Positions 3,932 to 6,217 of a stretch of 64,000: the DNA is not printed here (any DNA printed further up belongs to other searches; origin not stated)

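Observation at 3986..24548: Five genes share a fixed-geometry upstream signature: Box1 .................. plus extended -10 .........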

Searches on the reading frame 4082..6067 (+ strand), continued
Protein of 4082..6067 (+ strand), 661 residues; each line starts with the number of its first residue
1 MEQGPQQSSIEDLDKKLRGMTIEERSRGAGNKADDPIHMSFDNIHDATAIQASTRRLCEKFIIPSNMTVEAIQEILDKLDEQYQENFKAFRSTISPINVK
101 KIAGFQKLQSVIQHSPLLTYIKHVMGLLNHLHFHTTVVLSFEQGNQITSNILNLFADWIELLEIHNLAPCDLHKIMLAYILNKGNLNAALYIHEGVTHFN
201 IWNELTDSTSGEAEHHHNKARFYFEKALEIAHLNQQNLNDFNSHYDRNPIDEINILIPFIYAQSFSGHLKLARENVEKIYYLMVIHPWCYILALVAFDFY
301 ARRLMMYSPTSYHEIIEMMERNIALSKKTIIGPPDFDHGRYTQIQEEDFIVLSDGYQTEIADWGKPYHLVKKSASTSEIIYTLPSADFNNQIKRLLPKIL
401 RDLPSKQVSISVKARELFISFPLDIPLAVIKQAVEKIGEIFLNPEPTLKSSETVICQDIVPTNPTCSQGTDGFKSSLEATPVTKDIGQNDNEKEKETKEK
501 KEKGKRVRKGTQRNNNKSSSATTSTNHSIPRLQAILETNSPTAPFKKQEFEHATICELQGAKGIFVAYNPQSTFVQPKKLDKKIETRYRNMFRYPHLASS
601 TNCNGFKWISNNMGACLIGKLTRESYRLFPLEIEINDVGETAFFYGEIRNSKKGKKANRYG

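Call 104: fold_search(model_id=the predicted structure, library=pdb)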
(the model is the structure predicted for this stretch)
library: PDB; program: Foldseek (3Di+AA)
matches with E <= 10: 1077; with E <= 0.001: 0
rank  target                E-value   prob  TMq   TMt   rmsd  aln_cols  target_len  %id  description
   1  8rw5                  1.4e-03  0.93  0.14  0.12  22.1       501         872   10  Symmetry expansion of dimeric transmembrane anti-sigma factor DdvA (released 2024-11-06)
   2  5a7d_D                1.2e-02  0.96  0.15  0.25  19.1       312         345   12  Tetrameric assembly of LGN with Inscuteable (released 2016-08-03)
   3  4a1s_A                1.5e-02  0.96  0.17  0.30  20.4       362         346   12  Crystallographic structure of the Pins:Insc complex (released 2012-03-28)
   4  5a7d_E                1.5e-02  0.96  0.17  0.28  21.1       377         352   11  Tetrameric assembly of LGN with Inscuteable (released 2016-08-03)
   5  4a1s_B                1.6e-02  0.96  0.17  0.31  20.3       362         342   12  Crystallographic structure of the Pins:Insc complex (released 2012-03-28)
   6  4u1d_B                1.8e-02  0.75  0.16  0.21  20.4       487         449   13  Structure of the PCI domain of translation initiation factor eIF3a (released 2014-09-10)
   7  5a7d_F                1.9e-02  0.97  0.18  0.31  18.7       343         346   10  Tetrameric assembly of LGN with Inscuteable (released 2016-08-03)
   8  4u1d_C                1.9e-02  0.38  0.12  0.16  22.2       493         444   11  Structure of the PCI domain of translation initiation factor eIF3a (released 2014-09-10)
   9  6bqt_K                2.3e-02  0.99  0.19  0.42   9.9       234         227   10  Complex of 14-3-3 theta with an IRSp53 peptide doubly-phosphorylated at T340 and T360 (released 2018-12-05)
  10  5a7d_G                2.6e-02  0.89  0.15  0.26  19.8       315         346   13  Tetrameric assembly of LGN with Inscuteable (released 2016-08-03)
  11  5a7d_H                3.1e-02  0.96  0.17  0.30  19.2       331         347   12  Tetrameric assembly of LGN with Inscuteable (released 2016-08-03)
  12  6bzd_A                3.5e-02  0.99  0.19  0.43  10.1       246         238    8  Structure of 14-3-3 gamma R57E mutant bound to GlcNAcylated peptide (released 2018-05-09)
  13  6t80_C                4.2e-02  1.00  0.19  0.50   9.7       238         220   10  Human 14-3-3 sigma fused to the AANAT peptide including phosphoserine-205 (released 2020-11-18)
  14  6hc2_S                4.4e-02  0.77  0.17  0.27  18.5       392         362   12  Crystal structure of NuMA/LGN hetero-hexamers (released 2019-05-29)
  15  4rv1_D                4.6e-02  0.41  0.13  0.18  22.1       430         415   11  Crystal Structure of Engineered Protein. Northeast Structural Genomics Consortium (NESG) Target OR497. (released 2014-12-10)
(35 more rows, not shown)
